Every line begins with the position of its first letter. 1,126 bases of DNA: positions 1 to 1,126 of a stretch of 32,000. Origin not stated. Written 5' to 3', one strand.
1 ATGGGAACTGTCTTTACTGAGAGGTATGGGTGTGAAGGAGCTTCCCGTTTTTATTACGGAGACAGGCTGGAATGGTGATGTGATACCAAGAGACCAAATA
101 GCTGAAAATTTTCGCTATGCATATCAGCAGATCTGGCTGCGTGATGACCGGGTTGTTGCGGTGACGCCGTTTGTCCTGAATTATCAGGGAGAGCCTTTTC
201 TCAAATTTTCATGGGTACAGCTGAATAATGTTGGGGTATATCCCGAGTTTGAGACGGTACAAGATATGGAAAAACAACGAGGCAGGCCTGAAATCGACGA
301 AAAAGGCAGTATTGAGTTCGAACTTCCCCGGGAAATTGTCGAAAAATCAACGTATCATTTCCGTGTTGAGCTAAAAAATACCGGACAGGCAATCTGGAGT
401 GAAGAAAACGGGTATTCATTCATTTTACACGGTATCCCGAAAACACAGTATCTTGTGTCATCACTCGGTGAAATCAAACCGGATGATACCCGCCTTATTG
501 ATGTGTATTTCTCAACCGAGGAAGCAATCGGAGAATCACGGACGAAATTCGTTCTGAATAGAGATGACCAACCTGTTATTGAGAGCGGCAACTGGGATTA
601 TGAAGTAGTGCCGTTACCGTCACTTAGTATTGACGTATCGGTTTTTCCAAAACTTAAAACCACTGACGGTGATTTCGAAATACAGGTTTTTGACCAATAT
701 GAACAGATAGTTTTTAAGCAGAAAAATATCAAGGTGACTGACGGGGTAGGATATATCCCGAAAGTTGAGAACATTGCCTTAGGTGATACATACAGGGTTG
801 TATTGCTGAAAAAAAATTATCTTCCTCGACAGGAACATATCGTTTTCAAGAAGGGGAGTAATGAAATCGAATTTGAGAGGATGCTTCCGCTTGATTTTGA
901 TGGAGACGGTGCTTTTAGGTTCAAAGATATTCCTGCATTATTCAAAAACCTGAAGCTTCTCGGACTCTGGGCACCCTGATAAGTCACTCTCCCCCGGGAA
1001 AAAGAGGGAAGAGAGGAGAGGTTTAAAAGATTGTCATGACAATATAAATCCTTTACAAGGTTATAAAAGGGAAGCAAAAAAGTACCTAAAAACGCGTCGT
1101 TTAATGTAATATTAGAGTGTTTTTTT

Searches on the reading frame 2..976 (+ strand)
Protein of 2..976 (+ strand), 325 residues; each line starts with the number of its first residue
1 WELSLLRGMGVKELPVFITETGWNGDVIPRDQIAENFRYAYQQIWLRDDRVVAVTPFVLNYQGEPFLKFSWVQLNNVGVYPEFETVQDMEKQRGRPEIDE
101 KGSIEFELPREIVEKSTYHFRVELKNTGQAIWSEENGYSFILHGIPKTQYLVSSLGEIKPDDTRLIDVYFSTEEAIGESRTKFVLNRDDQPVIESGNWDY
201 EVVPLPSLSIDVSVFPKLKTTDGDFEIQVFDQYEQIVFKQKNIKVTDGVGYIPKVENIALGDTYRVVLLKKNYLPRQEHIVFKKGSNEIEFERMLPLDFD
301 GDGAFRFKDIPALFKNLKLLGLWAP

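Call 5: search_protein_families(library=pfam, proteins=[window:2-976:+], max_evalue=1)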
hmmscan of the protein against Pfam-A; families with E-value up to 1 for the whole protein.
window:2-976:+ (325 aa): 1 family
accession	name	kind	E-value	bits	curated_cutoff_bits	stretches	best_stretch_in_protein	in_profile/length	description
PF07705.17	CARDB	-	0.13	12.9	22.7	1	109-186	12-84/101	CARDB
